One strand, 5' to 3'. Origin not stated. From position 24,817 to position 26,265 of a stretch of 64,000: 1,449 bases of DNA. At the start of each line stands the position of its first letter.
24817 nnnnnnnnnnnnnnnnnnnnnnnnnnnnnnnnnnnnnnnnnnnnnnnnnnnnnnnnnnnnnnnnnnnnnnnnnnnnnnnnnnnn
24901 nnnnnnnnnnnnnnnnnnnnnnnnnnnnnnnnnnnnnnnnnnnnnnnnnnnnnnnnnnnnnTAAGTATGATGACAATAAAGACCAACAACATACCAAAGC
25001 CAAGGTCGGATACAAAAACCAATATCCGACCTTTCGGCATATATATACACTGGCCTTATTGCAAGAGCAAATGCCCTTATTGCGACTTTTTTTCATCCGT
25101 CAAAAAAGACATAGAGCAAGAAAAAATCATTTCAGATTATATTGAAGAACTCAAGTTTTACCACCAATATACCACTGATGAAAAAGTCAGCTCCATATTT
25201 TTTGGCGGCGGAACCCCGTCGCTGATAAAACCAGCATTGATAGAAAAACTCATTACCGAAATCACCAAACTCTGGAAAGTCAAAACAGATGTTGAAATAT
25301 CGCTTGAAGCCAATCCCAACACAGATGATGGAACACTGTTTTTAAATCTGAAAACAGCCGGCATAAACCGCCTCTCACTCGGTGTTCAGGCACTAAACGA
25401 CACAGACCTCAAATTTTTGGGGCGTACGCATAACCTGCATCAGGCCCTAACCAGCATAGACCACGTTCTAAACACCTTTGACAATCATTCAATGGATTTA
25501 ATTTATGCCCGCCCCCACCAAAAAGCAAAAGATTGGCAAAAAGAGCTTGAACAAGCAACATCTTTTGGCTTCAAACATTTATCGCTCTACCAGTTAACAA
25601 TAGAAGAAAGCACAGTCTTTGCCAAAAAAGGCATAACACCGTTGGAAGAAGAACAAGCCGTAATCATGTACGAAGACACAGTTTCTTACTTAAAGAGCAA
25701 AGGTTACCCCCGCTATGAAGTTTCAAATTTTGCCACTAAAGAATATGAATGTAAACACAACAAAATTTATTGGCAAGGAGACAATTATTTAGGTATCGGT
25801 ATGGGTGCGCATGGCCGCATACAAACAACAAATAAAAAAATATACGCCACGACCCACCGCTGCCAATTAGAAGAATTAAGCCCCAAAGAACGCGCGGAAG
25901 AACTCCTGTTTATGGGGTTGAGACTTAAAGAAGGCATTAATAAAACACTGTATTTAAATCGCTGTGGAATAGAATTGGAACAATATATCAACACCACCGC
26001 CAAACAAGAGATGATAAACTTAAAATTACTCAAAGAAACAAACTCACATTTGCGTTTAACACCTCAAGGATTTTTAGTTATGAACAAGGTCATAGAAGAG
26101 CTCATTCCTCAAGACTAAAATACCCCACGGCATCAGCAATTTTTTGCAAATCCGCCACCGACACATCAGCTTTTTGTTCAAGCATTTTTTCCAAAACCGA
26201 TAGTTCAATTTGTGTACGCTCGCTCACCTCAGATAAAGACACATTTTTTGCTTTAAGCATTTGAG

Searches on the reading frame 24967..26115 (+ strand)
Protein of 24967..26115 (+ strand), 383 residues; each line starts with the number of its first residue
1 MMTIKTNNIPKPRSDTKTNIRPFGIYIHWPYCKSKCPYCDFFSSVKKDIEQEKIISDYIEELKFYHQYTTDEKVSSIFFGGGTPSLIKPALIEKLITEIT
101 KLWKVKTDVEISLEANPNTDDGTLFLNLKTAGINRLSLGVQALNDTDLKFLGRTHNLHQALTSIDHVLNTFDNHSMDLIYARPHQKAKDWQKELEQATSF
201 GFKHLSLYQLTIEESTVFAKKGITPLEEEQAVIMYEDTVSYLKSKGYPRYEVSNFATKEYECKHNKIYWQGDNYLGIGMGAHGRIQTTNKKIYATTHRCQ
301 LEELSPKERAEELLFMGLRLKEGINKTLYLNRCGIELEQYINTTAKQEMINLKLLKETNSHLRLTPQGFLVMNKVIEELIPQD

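Call 66: search_protein_families(library=pfam, proteins=[window:24967-26115:+], max_evalue=0.00001)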
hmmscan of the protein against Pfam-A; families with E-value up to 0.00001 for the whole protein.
window:24967-26115:+ (383 aa): 2 families
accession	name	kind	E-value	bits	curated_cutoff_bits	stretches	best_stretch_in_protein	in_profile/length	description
PF04055.27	Radical_SAM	-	5.6e-17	62.8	29.5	1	26-195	1-164/166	Radical SAM superfamily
PF06969.22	HemN_C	-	6.1e-15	55.5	24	1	304-371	1-67/67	HemN C-terminal domain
